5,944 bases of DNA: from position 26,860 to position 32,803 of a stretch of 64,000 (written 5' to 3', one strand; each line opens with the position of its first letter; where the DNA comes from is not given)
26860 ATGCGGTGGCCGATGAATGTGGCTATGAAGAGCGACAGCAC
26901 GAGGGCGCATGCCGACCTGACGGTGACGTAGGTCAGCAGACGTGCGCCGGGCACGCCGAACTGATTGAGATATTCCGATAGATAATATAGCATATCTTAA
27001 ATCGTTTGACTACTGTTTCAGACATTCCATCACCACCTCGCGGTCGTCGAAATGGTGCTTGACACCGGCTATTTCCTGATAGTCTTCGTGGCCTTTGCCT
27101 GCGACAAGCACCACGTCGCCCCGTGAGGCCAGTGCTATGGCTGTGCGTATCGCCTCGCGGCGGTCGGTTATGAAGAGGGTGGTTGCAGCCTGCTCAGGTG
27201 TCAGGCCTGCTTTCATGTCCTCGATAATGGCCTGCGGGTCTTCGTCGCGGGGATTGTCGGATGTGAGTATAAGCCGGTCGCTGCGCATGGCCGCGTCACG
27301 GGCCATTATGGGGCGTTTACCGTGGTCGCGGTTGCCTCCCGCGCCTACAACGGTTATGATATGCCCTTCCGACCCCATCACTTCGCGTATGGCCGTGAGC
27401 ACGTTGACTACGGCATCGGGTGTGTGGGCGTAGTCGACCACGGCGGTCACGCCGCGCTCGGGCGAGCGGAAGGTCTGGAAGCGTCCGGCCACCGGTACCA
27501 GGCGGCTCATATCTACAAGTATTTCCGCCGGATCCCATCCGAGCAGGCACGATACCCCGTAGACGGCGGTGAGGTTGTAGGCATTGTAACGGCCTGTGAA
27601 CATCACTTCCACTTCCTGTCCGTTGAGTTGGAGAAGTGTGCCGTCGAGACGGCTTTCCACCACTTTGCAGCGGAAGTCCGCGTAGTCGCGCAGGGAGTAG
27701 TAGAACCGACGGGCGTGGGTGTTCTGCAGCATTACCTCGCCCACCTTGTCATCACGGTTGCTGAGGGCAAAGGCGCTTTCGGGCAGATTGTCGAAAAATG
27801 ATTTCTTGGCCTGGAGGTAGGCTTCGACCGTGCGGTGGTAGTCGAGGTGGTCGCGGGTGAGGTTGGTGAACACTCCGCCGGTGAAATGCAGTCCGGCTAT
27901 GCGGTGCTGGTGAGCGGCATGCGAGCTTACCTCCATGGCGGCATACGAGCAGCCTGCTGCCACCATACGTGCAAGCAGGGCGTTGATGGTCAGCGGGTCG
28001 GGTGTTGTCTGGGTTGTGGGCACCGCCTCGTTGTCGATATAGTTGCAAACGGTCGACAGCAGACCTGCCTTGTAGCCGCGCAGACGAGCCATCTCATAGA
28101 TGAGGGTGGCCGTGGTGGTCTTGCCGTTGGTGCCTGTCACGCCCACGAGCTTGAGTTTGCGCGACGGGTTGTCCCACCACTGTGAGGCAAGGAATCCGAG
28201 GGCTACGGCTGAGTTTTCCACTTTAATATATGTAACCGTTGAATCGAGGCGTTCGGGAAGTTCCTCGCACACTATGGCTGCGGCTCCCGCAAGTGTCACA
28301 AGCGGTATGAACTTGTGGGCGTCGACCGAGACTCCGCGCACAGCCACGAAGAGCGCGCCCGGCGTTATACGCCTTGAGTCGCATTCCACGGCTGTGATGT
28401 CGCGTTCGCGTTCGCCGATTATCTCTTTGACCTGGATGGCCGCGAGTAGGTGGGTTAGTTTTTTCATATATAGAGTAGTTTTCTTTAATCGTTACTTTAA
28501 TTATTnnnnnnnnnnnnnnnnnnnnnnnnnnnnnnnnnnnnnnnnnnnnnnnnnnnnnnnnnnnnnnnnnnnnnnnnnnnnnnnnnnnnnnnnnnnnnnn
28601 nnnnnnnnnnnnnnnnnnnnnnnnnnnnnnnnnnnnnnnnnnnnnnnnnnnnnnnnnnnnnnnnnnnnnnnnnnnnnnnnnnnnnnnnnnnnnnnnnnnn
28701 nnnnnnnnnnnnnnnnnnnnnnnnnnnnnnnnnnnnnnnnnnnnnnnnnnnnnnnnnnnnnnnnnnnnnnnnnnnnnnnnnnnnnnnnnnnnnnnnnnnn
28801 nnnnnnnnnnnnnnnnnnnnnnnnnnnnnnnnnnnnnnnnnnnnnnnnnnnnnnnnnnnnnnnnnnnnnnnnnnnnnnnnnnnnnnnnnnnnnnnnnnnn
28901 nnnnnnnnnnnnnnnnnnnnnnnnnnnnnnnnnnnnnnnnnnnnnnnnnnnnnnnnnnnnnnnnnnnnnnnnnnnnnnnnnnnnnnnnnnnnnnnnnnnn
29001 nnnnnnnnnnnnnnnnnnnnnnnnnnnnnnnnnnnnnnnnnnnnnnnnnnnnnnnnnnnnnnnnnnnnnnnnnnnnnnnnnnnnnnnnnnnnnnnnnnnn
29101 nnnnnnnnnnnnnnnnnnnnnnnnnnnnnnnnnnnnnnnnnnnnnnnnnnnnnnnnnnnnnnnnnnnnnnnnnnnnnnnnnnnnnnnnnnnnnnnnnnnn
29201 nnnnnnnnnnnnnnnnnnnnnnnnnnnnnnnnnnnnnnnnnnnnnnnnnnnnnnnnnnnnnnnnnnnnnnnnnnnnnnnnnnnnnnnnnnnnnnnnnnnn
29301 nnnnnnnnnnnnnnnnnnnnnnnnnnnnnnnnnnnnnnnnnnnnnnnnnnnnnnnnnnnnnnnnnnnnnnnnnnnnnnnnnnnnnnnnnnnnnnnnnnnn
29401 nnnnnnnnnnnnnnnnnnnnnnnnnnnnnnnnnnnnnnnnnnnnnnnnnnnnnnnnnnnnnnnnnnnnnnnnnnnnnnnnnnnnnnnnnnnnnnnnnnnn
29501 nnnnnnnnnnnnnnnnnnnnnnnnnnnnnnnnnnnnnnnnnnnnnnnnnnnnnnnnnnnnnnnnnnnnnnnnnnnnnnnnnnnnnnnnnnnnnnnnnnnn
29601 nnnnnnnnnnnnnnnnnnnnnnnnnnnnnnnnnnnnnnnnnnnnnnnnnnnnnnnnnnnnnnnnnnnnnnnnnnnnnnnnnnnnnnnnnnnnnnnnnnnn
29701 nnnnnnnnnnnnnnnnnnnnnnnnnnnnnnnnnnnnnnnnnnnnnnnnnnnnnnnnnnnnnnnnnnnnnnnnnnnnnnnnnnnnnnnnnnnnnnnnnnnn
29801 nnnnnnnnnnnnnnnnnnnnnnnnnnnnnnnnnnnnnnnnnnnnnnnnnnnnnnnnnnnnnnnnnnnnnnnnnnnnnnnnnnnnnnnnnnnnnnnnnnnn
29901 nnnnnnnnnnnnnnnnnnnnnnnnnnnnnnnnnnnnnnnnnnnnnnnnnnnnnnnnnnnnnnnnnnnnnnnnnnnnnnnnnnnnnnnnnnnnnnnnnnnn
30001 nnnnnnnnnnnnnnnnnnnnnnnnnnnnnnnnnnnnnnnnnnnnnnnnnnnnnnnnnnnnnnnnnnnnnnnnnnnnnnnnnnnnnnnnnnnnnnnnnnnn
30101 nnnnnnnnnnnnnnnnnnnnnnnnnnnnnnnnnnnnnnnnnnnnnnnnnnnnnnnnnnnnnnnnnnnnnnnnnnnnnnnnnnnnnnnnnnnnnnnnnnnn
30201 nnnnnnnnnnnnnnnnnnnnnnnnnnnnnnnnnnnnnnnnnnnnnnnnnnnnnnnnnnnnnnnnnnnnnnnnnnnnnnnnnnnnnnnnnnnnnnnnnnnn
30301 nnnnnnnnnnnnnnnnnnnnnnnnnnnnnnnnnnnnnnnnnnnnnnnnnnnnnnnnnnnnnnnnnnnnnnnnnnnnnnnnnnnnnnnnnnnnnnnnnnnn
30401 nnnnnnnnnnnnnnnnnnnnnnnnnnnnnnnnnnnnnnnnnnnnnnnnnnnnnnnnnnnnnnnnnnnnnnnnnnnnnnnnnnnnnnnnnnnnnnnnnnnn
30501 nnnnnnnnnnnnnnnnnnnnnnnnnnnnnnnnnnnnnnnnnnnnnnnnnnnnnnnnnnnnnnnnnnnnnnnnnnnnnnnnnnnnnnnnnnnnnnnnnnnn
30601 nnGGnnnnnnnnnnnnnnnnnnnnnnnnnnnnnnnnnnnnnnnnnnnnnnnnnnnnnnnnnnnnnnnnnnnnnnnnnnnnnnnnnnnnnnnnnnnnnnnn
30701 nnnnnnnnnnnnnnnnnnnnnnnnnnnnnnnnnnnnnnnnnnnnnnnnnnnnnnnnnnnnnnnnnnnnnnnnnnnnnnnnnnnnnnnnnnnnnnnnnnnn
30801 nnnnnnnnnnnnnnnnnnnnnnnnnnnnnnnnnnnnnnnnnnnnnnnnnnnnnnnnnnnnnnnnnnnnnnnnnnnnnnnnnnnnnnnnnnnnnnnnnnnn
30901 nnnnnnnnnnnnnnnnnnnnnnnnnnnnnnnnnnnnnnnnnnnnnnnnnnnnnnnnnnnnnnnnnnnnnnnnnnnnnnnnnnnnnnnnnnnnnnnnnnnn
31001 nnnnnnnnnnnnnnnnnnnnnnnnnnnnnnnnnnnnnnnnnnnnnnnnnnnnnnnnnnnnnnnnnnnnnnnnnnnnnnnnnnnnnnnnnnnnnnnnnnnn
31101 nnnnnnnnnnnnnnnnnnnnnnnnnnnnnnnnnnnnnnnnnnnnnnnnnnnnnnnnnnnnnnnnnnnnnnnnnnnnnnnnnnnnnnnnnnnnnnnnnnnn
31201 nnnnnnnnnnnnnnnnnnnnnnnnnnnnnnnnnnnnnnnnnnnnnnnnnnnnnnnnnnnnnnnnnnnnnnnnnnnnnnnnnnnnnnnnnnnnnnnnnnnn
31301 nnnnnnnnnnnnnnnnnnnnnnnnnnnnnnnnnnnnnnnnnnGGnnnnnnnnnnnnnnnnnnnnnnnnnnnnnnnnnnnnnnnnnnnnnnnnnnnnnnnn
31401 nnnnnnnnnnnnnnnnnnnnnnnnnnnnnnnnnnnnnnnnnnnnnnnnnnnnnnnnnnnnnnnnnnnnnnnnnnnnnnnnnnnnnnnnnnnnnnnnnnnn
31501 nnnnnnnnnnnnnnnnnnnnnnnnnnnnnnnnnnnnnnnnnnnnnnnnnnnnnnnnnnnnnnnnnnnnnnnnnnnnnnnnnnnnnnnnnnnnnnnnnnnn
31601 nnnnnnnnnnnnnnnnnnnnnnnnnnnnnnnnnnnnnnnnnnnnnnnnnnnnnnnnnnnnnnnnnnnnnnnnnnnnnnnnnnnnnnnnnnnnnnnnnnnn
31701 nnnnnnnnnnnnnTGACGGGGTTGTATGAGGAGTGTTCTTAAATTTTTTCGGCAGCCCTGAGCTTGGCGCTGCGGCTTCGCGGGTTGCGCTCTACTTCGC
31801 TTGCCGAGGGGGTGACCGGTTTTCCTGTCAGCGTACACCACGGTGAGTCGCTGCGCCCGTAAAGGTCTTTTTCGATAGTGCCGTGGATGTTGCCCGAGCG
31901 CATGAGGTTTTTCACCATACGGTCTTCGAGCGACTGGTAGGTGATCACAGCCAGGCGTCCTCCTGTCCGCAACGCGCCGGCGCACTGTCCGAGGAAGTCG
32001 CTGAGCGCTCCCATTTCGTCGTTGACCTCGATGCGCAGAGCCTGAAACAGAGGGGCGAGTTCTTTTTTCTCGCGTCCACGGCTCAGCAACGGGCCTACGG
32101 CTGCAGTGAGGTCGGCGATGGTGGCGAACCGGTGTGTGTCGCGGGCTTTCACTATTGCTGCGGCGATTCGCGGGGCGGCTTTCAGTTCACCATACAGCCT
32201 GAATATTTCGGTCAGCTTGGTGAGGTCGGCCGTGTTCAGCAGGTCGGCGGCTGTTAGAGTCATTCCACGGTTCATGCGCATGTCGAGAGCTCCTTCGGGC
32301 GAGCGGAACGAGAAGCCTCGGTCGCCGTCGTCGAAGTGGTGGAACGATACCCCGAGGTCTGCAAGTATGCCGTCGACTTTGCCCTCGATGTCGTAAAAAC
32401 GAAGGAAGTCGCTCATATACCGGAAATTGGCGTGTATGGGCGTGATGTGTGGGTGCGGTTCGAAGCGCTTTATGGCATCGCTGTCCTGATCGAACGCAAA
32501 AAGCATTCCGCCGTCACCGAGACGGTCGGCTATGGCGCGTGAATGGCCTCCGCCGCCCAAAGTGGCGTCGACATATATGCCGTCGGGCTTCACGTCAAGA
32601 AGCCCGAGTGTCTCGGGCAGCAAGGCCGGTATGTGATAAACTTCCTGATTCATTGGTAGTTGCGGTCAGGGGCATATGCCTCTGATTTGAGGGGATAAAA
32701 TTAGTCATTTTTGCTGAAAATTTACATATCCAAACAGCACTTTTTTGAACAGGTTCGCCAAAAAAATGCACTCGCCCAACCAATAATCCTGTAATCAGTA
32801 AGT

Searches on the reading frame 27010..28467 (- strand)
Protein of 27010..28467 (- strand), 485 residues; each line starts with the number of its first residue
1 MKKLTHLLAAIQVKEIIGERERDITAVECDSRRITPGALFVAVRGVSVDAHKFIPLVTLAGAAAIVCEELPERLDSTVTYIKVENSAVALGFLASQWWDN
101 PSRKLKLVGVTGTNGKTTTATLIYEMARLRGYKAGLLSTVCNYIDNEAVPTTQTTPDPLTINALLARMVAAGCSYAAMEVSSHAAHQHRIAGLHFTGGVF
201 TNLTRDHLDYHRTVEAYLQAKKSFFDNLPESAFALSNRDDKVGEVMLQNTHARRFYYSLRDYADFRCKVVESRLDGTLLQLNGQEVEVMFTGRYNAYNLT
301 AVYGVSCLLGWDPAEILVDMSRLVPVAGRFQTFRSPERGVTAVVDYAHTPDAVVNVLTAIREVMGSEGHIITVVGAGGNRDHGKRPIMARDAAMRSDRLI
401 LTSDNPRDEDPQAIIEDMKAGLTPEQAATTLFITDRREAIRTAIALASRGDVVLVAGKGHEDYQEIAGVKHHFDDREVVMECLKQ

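Call 7: search_protein_families(library=ncbifam, proteins=[window:27010-28467:-])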
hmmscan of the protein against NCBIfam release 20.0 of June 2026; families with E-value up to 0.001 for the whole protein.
window:27010-28467:- (485 aa): 30 families (the best 25 are shown)
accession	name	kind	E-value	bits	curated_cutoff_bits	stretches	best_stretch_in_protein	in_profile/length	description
NF001126.0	PRK00139.1-4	equivalog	2.6e-176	586.9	373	1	3-484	2-483/486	UDP-N-acetylmuramoyl-L-alanyl-D-glutamate--2,6-diaminopimelate ligase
NF008896.0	PRK11929.1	equivalog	2.4e-147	492.4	1023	1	12-484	23-499/965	bifunctional UDP-N-acetylmuramoyl-L-alanyl-D-glutamate--2,6-diaminopimelate ligase MurE/UDP-N-acetylmuramoyl-tripeptide--D-alanyl-D-alanine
TIGR01085.1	murE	subfamily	7.2e-144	480.2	257.3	1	23-483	3-471/472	UDP-N-acetylmuramyl-tripeptide synthetase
NF001124.0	PRK00139.1-2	equivalog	5.4e-135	450.9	476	1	17-484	21-493/500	UDP-N-acetylmuramoyl-L-alanyl-D-glutamate--2,6-diaminopimelate ligase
NF001123.0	PRK00139.1-1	equivalog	1.4e-123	413.2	586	1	3-484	3-490/493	UDP-N-acetylmuramoyl-L-alanyl-D-glutamate--2,6-diaminopimelate ligase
NF010628.0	PRK14022.1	equivalog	1.9e-83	280.9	536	1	21-477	32-474/483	UDP-N-acetylmuramoyl-L-alanyl-D-glutamate--L-lysine ligase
NF001130.0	PRK00139.2-4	equivalog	6.7e-59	200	715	2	255-479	287-507/516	UDP-N-acetylmuramoyl-L-alanyl-D-glutamate--2,6-diaminopimelate ligase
NF001129.0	PRK00139.2-3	equivalog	1.3e-54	185.5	762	1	19-481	36-512/517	UDP-N-acetylmuramoyl-L-alanyl-D-glutamate--2,6-diaminopimelate ligase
NF001127.0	PRK00139.2-1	equivalog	3.6e-48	164.6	997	2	248-475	280-502/520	UDP-N-acetylmuramoyl-L-alanyl-D-glutamate--2,6-diaminopimelate ligase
TIGR01143.1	murF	subfamily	3.3e-37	128.4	288.6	2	30-125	2-94/418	UDP-N-acetylmuramoyl-tripeptide--D-alanyl-D-alanine ligase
NF001131.0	PRK00139.2-5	equivalog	1.9e-35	122.6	1000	1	25-469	37-468/483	UDP-N-acetylmuramoyl-L-alanyl-D-glutamate--2,6-diaminopimelate ligase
TIGR02068.2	cya_phycin_syn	equivalog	1.8e-29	102.3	850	1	100-460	474-851/862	cyanophycin synthetase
TIGR01082.1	murC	equivalog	7.3e-27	94.5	335.1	1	196-460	169-440/449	UDP-N-acetylmuramate--L-alanine ligase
NF010623.0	PRK14016.1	subfamily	4.5e-25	88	877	1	104-458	479-851/871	cyanophycin synthetase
TIGR01087.1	murD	equivalog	5.2e-25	88.4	211.95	2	171-387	150-358/441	UDP-N-acetylmuramoyl-L-alanine--D-glutamate ligase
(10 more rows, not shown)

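Call 8: search_protein_families(library=pfam, proteins=[window:27010-28467:-], max_evalue=0.01)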
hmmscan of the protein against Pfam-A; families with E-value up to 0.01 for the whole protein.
window:27010-28467:- (485 aa): 3 families
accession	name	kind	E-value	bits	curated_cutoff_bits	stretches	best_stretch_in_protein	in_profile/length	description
PF08245.18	Mur_ligase_M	-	8.7e-50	169.9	24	1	110-304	1-198/200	Mur ligase middle domain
PF02875.26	Mur_ligase_C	-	5.2e-31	108.5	28.4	1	328-459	1-127/127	Mur ligase, glutamate ligase domain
PF01225.30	Mur_ligase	-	4.2e-07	30.7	21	1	24-97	2-94/95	Mur ligase family, catalytic domain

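Call 43: find_encoding_contigs(protein=window:27010-28467:-, flank=10000, max_places=10)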
Protein window:27010-28467:- (485 aa): no gene with exactly this product is on record in the collection.

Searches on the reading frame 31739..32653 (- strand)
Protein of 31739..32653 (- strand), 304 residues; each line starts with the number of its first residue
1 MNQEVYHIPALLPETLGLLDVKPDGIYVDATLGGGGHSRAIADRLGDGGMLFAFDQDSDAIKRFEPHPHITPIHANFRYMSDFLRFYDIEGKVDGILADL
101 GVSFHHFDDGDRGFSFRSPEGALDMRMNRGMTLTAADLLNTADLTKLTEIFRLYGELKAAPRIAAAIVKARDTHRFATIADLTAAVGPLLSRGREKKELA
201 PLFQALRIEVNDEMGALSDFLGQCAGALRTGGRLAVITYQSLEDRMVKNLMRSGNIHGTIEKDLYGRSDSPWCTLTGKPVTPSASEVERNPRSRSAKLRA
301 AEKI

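Call 7: search_protein_families(library=ncbifam, proteins=[window:31739-32653:-])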
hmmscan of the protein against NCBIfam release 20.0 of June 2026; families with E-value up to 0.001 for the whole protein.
window:31739-32653:- (304 aa): 2 families
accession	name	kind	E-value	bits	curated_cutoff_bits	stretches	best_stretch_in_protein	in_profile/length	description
TIGR00006.1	TIGR00006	equivalog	1.4e-79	267.7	154.3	1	2-303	3-309/310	16S rRNA (cytosine(1402)-N(4))-methyltransferase RsmH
NF053511.1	tRNA_U34_MnmM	equivalog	0.00044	19.8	135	0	21-65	15-59/183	tRNA 5-(aminomethyl)-2-thiouridylate-methyltransferase MnmM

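Call 8: search_protein_families(library=pfam, proteins=[window:31739-32653:-], max_evalue=0.01)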
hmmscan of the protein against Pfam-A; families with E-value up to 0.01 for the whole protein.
window:31739-32653:- (304 aa): 1 family
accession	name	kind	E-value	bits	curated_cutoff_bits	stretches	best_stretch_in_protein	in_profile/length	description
PF01795.25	Methyltransf_5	-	2.7e-82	277.1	27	1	5-304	2-309/309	MraW methylase family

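Call 44: find_encoding_contigs(protein=window:31739-32653:-, flank=10000, max_places=10)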
Protein window:31739-32653:- (304 aa): no gene with exactly this product is on record in the collection.
